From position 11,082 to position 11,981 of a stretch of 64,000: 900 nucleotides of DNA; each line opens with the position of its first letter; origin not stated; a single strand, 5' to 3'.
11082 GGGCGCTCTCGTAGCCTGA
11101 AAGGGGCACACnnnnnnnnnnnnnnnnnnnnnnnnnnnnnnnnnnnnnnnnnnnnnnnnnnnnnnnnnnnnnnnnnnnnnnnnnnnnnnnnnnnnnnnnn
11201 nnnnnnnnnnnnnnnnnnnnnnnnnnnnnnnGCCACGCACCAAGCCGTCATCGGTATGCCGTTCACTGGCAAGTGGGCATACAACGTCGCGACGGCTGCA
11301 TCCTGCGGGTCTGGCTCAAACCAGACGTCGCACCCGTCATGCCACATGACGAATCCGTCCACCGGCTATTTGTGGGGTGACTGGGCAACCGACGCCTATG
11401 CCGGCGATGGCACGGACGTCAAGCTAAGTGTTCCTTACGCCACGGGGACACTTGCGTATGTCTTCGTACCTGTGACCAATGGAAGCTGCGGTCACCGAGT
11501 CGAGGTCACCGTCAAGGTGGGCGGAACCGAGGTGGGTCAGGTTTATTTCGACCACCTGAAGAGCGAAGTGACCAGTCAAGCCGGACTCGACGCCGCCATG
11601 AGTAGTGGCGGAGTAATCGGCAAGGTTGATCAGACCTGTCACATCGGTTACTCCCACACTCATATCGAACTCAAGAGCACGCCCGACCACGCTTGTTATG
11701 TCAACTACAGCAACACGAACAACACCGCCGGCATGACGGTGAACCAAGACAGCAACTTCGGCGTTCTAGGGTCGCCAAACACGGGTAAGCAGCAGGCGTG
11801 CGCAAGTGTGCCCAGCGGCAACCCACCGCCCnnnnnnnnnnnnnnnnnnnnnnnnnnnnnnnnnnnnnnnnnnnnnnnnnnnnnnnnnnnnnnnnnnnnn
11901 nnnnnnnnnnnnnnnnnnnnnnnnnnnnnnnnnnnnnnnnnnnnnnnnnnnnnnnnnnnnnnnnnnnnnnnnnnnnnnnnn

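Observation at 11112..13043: Large secreted protein combining an M23-like domain, thrombospondin-type-3 calcium-binding repeats and a seven-bladed FG-GAP propeller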

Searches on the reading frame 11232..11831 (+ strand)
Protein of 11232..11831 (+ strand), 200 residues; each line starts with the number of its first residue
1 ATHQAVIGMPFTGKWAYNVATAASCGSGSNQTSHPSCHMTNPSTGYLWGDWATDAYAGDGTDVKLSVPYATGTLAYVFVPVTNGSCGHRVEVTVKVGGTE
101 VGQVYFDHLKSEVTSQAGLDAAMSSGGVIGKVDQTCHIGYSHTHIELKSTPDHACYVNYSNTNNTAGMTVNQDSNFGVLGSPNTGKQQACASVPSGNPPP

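Call 6: search_solved_structures(query=window:11232-11831:+, max_evalue=10, show_alignments=3)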
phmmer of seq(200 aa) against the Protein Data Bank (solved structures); distinct sequences matched with E-value up to 10: 6.
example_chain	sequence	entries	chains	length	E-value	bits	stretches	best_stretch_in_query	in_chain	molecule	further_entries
2i04_A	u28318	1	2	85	0.012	18.6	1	96-145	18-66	Membrane-associated guanylate kinase, WW and PDZ domain-containing protein 1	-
2kpk_A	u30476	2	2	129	0.028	17.4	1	96-145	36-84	Membrane-associated guanylate kinase, WW and PDZ domain-containing protein 1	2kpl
5n7d_A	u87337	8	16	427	0.17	14.8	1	96-145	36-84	Membrane-associated guanylate kinase, WW and PDZ domain-containing protein 1,Annexin A2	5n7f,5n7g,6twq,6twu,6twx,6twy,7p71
3gin_A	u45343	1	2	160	1.1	12.2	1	85-185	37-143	Sodium/calcium exchanger 1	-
3m86_A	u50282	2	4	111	1.2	12.1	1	39-77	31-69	Amoebiasin-2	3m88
6z32_A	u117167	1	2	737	1.4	11.8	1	18-54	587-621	Cation-independent mannose-6-phosphate receptor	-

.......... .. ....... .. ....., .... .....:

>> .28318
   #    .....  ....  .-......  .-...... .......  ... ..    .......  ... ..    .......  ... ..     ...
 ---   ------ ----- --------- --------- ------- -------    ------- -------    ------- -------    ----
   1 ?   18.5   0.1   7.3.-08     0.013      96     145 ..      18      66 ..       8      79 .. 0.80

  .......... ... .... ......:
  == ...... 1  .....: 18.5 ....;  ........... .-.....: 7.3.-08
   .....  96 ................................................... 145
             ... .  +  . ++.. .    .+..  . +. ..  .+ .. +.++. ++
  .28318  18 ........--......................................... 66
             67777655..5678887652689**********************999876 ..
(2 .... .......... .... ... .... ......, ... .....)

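Call 7: find_homologous_proteins(query=window:11232-11831:+, max_evalue=0.001)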
Query seq(200 aa) (200 aa): 4 proteins with E <= 0.001 among 105 candidates.
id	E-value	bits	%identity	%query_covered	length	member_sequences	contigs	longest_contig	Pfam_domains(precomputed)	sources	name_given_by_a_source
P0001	1.6e-41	160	48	99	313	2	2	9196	-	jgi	-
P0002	2.3e-39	153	45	96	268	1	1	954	-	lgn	-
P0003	2.4e-36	143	44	93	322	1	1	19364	PF02412.24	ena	-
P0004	2.7e-34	137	84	37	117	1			-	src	-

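Call 17: predict_structure(alignment_id=A1)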
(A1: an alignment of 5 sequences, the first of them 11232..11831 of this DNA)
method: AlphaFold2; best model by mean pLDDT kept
length: 200 residues; sequences in the alignment: 5
mean_pLDDT: 44.8   pTM: 0.46
mean pLDDT of the five models: 44.8, 44.8, 44.6, 44.5, 40.8
residues with pLDDT >= 90: 0; 70-90: 16; 50-70: 62; < 50: 122
segments of 3 or more residues with pLDDT < 50: 1-55, 69-71, 138-143, 145-200
pLDDT, mean of each block of 10 residues (from residue 1): 23 26 36 39 36 52 58 58 56 64 66 76 66 59 48 30 27 26 26 25
secondary structure, 60 per line:
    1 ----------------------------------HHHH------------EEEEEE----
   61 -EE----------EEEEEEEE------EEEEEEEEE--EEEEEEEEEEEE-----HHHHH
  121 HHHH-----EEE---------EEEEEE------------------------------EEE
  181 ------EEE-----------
elements in order: H35-38 E51-56 E74-81 E88-96 E99-110 H116-124 E130-132 E142-147 E178-180 E187-189

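Call 18: search_protein_representatives(alignment_id=A1)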
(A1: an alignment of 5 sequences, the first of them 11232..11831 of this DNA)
Query: 5 sequences, 301 profile positions. Proteins with E-value up to 0.001 (for the whole library): 404; up to 1e-10: 258; up to 1e-30: 127. The best 150 are listed.
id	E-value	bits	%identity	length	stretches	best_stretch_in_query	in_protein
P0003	1.1e-109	383.0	-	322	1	37-300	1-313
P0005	1.2e-103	363.2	-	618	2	20-252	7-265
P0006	7.3e-84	298.2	-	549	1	10-219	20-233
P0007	1.1e-82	294.4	-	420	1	37-233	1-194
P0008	4.3e-82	292.4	-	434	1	21-253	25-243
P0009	6.8e-82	291.7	-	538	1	3-223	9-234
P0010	1.9e-79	283.7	-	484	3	4-294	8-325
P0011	2.2e-79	283.5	-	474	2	24-226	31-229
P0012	7.2e-77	275.2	-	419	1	18-214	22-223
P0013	4.6e-74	266.0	-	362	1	8-280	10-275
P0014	3.1e-71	256.7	-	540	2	8-255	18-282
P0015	4.0e-69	249.8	-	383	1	6-254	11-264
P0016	6.8e-69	249.0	-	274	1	11-215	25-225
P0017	6.9e-69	249.0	-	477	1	25-228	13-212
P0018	3.9e-68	246.5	-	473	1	14-213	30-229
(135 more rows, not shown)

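Call 24: search_solved_structures(query=A2, max_evalue=10, show_alignments=4)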
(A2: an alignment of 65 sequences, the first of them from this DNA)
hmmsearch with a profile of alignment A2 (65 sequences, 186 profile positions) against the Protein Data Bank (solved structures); distinct sequences matched with E-value up to 10: 3.
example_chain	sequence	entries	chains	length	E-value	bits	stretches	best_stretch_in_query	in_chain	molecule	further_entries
8s3m_A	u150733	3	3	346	0.085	16.1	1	49-144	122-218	Lytic endopeptidase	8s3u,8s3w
2ju3_A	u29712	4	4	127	0.2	14.9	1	51-120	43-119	Fatty acid-binding protein, liver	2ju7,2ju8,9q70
1lfo_A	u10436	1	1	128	0.2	14.9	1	51-120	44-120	LIVER FATTY ACID BINDING PROTEIN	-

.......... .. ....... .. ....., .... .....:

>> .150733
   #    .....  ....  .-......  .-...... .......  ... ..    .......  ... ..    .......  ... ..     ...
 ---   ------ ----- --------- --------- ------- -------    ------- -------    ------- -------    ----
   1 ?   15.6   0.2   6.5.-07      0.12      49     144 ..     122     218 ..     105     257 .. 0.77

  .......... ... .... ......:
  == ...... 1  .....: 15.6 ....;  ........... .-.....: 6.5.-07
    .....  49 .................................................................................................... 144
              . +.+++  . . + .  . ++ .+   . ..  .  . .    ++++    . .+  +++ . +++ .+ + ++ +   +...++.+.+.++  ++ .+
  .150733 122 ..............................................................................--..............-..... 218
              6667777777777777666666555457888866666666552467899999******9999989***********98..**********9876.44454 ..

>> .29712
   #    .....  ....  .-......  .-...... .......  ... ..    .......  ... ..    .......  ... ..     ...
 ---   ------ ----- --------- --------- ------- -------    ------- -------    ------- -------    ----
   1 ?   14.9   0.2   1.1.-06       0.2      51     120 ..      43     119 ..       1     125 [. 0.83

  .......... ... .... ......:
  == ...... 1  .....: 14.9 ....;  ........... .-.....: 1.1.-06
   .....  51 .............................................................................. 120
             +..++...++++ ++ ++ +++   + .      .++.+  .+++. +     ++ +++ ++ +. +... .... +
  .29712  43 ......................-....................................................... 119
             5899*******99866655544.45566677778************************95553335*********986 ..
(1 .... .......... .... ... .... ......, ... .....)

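Call 25: find_homologous_proteins(query=A2, max_evalue=0.00001)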
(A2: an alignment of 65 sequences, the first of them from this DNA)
Query A2 (65 sequences) (200 aa, profile of the alignment): 9 proteins with E <= 0.00001 among 3548 candidates.
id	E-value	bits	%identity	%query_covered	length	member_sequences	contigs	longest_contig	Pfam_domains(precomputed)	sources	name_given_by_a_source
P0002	2.1e-75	271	45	96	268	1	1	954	-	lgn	-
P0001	3.5e-74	267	48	99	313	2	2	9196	-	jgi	-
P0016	3.5e-73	264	40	91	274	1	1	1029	-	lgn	-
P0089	4.6e-51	191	42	76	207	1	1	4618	-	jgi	-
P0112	1.1e-48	184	37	74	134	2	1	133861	-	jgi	jgi:hypothetical protein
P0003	2.1e-34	137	44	93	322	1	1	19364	PF02412.24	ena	-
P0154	1.3e-18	86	47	33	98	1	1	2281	-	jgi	jgi:hypothetical protein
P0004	2.3e-18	85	84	37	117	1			-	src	-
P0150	5.4e-18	84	48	36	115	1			-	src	-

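Call 29: search_protein_families(library=pfam, alignment_id=A3, max_evalue=0.001)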
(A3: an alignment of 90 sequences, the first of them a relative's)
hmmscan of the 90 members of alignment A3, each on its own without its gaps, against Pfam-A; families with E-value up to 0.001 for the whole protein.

A. member 1, P0005 (618 aa): 3 families
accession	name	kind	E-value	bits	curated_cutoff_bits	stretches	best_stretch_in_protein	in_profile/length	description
PF01839.29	FG-GAP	-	2.4e-20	72.4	22.1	1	450-472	6-31/37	FG-GAP repeat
PF13517.12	FG-GAP_3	-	8.9e-18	65.1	26.9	4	510-576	1-59/61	FG-GAP-like repeat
PF02412.23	TSP_3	-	0.00034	20.7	25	1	216-235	14-33/36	Thrombospondin type 3 repeat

B. families by the number of members that match (of 90 scanned): 40 families (the first 25 are shown)
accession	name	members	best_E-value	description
PF13517.12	FG-GAP_3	19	7.6e-31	FG-GAP-like repeat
PF01839.29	FG-GAP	18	1.4e-24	FG-GAP repeat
PF01551.29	Peptidase_M23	9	6.3e-09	Peptidase family M23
PF03984.19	DUF346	6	4e-16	Repeat of unknown function (DUF346)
PF12256.14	TcdB_toxin_midN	4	4.6e-10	Insecticide toxin TcdB middle/N-terminal region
PF02018.23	CBM_4_9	3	2.3e-15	Carbohydrate binding domain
PF07938.18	Fungal_lectin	3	4.8e-08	Fungal fucose-specific lectin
PF07676.18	PD40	2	1.2e-51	WD40-like Beta Propeller Repeat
PF00041.27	fn3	2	1.2e-31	Fibronectin type III domain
PF25174.1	Beta-prop_THOC3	2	9.5e-13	THOC3 beta-propeller domain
PF01453.30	B_lectin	2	1.8e-11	D-mannose binding lectin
PF16743.10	PliI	2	3.4e-10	Periplasmic lysozyme inhibitor of I-type lysozyme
PF19417.4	RnlA_toxin_N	2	2.3e-07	RNase LS, bacterial toxin N-terminal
PF00404.24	Dockerin_1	2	6e-06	Dockerin type I domain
PF14200.12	RicinB_lectin_2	1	1.3e-68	Ricin-type beta-trefoil lectin domain-like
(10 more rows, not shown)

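Call 30: predict_structure(alignment_id=A2)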
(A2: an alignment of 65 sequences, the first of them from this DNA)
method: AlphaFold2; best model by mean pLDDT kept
length: 200 residues; sequences in the alignment: 65
mean_pLDDT: 93.9   pTM: 0.90
mean pLDDT of the five models: 93.9, 93.3, 93.0, 91.7, 90.8
residues with pLDDT >= 90: 168; 70-90: 28; 50-70: 4; < 50: 0
segments of 3 or more residues with pLDDT < 50: none
pLDDT, mean of each block of 10 residues (from residue 1): 93 98 91 94 79 97 97 96 91 97 96 94 92 90 97 97 98 98 97 86
secondary structure, 60 per line:
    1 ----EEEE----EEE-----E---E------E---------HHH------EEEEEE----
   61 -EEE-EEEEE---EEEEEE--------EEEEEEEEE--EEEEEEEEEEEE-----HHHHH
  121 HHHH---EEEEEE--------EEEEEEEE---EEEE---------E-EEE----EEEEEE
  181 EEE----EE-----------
elements in order: E5-8 E13-15 E51-56 E62-64 E66-70 E74-79 E88-96 E99-110 H116-124 E128-133 E142-149 E153-156 E168-170 E175-183

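Call 33: fold_search(model_id=the predicted structure, library=pdb)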
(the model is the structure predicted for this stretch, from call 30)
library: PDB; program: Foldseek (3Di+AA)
matches with E <= 10: 280; with E <= 0.001: 0
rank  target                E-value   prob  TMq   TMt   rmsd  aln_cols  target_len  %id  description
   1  7qcf_A                7.0e-01  0.28  0.17  0.12   8.5        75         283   13  X-ray crystallographic structure of E. coli K-12 glycyl-tRNA synthetase alpha subunit (glyQ) (released 2022-05-04)
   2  4e7w                  1.1e+00  0.08  0.17  0.11  13.1       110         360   14  Structure of GSK3 from Ustilago maydis (released 2012-05-16)
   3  2w81_D                1.3e+00  0.06  0.15  0.13  15.5       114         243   12  Structure of a complex between Neisseria meningitidis factor H binding protein and CCPs 6-7 of human complement factor (released 2009-03-03)
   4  3wqy_B                1.4e+00  0.12  0.22  0.06   7.9       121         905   12  Crystal structure of Archaeoglobus fulgidus alanyl-tRNA synthetase in complex with wild-type tRNA(Ala) having G3.U70 (released 2014-06-18)
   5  7qcf_C                1.7e+00  0.18  0.17  0.13   7.9        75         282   16  X-ray crystallographic structure of E. coli K-12 glycyl-tRNA synthetase alpha subunit (glyQ) (released 2022-05-04)
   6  1b7y_A                1.8e+00  0.10  0.17  0.14  13.9        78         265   15  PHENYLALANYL TRNA SYNTHETASE COMPLEXED WITH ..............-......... (released 2000-01-26)
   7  9drs_D                1.8e+00  0.08  0.16  0.11  11.1        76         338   16  Crystal structure of M. tuberculosis PheRS-tRNA complex bound to inhibitor D-116 (released 2025-02-12)
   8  9drs_E                1.8e+00  0.04  0.15  0.06  15.6       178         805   12  Crystal structure of M. tuberculosis PheRS-tRNA complex bound to inhibitor D-116 (released 2025-02-12)
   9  1o0w_A                2.0e+00  0.41  0.15  0.13   1.5        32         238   19  Crystal structure of Ribonuclease III (TM1102) from Thermotoga maritima at 2.0 A resolution (released 2002-11-13)
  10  7dey_B                2.0e+00  0.18  0.14  0.14   6.0        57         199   32  Structure of Dicer from Pichia stipitis (released 2021-05-05)
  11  7qcf_B                2.0e+00  0.14  0.16  0.12   8.5        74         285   14  X-ray crystallographic structure of E. coli K-12 glycyl-tRNA synthetase alpha subunit (glyQ) (released 2022-05-04)
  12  9dsx_E                2.0e+00  0.05  0.17  0.06  11.4       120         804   12  Crystal structure of the complex of M. tuberculosis PheRS with cognate precursor tRNA and fragment DDD00107555 (released 2025-06-04)
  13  3put_B                2.2e+00  0.04  0.14  0.17  13.6       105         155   12  Crystal Structure of the CERT START domain (mutant V151E) from Rhizobium etli at the resolution 1.8A, Northeast Struct (released 2010-12-22)
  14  9obo_C                2.4e+00  0.12  0.14  0.04   6.5        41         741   17  Crystal structure of Mycobacterium tuberculosis isocitrate lyase 2 fixed in the apo form with disulfide bonds (released 2026-03-18)
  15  4jmc_B                2.4e+00  0.03  0.13  0.11  15.3       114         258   14  Enduracididine biosynthesis enzyme MppR complexed with pyruvate (released 2013-07-03)
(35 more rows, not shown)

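Call 37: search_protein_families(library=pfam, alignment_id=A2, max_evalue=1)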
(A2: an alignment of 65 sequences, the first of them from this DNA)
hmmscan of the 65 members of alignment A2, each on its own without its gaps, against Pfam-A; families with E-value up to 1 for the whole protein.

A. member 1, seq(200 aa): 1 family
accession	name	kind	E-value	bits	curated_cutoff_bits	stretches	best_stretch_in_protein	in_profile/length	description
PF23374.1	Fn3_arc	-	0.042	14.4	28.9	1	53-103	2-49/78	Archaeal fibronectin-III type-like domain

B. families by the number of members that match (of 65 scanned): 28 families (the first 25 are shown)
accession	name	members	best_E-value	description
PF01551.29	Peptidase_M23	29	7.3e-10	Peptidase family M23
PF11278.13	DUF3079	3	0.099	Protein of unknown function (DUF3079)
PF02470.25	MlaD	2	0.057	MlaD protein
PF19407.5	DUF5979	1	0.0019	Domain of unknown function (DUF5979)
PF16886.11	ATP-synt_ab_Xtn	1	0.0069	ATPsynthase alpha/beta subunit barrel-sandwich domain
PF20754.2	Thermo-DBP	1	0.026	Thermo-DBP-RP2 C-terminal domain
PF16640.11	Big_3_5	1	0.031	Bacterial Ig-like domain (group 3)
PF04151.21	PPC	1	0.033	Bacterial pre-peptidase C-terminal domain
PF00740.23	Parvo_coat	1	0.037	Parvovirus coat protein VP2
PF23374.1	Fn3_arc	1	0.042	Archaeal fibronectin-III type-like domain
PF02952.23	Fucose_iso_C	1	0.046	L-fucose isomerase, C-terminal domain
PF19883.4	DUF6356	1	0.054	Family of unknown function (DUF6356)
PF07686.23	V-set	1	0.063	Immunoglobulin V-set domain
PF04392.18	ABC_sub_bind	1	0.08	ABC transporter substrate binding protein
PF09097.16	Phage-tail_1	1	0.091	Baseplate structural protein, domain 1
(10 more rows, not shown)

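Call 52: fold_search(model_id=the predicted structure, library=viral)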
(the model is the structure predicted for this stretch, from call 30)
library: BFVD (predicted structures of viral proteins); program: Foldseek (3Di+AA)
matches with E <= 10: 418; with E <= 0.001: 0
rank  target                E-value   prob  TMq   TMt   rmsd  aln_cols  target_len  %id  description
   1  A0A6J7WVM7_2          8.3e-03  1.00  0.33  0.08   8.9       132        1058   22  Phage tail tape measure protein [uncultured Caudovirales phage]
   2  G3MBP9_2              1.3e-02  1.00  0.32  0.05   4.9       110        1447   18  Gp183 [Bacillus phage G]
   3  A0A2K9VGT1            1.7e-02  0.99  0.36  0.39   5.6       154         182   14  (no name in the UniProt tables at hand)
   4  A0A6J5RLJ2            3.9e-02  0.85  0.29  0.26   7.4       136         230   18  Peptidase M23 [uncultured Caudovirales phage]
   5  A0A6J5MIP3            5.1e-02  0.93  0.29  0.35   5.8       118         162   17  Peptidase M23 [uncultured Caudovirales phage]
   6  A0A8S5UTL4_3          5.4e-02  0.66  0.27  0.06  14.3       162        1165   17  Morphogenesis protein 1 hydrolase [Myoviridae sp. ctYA416]
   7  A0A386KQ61            8.6e-02  0.96  0.36  0.23   5.0       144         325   15  Lysin A [Microbacterium phage ValentiniPuff]
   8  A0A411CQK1            1.0e-01  0.35  0.26  0.20  12.2       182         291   13  Lysin A [Arthrobacter phage Elesar]
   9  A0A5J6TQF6            1.4e-01  0.47  0.31  0.14  13.8       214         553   15  (no name in the UniProt tables at hand)
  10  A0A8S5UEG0            1.7e-01  0.41  0.28  0.25  10.4       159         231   11  Uncharacterized protein [Podoviridae sp. ctjVy23]
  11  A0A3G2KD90            2.0e-01  0.28  0.29  0.28  13.3       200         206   14  Lysin A [Arthrobacter phage Atraxa]
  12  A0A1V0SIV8            2.0e-01  0.10  0.15  0.16  16.7       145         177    7  Uncharacterized protein [Klosneuvirus KNV1]
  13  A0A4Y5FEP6            2.4e-01  0.66  0.21  0.29   4.3        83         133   11  Uncharacterized protein [Lactobacillus phage 521B]
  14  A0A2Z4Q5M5            2.4e-01  0.57  0.29  0.23   8.4       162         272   13  Endolysin [Microbacterium phage Floof]
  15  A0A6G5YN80            3.7e-01  0.63  0.21  0.21   3.6        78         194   14  (no name in the UniProt tables at hand)
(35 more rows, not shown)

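Call 53: list_cluster_members(proteins=[P0005, P0003, P0008])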
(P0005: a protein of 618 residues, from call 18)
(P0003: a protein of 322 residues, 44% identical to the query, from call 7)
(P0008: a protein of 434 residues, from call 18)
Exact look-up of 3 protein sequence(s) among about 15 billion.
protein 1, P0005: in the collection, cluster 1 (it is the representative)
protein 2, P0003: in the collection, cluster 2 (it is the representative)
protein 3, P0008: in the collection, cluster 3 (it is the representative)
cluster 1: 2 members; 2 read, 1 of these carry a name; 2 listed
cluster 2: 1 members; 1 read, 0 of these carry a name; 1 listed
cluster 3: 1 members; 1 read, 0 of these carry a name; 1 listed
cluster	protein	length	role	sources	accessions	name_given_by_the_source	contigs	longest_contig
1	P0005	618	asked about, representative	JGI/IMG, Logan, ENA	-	-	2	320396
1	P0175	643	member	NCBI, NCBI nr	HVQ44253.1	MAG TPA: FG-GAP-like repeat-containing protein [Candidatus Saccharimonadia bacterium] | FG-GAP-like repeat-containing protein [Candidatus Saccharimonadia bacterium]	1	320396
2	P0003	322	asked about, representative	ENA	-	-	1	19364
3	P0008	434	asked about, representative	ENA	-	-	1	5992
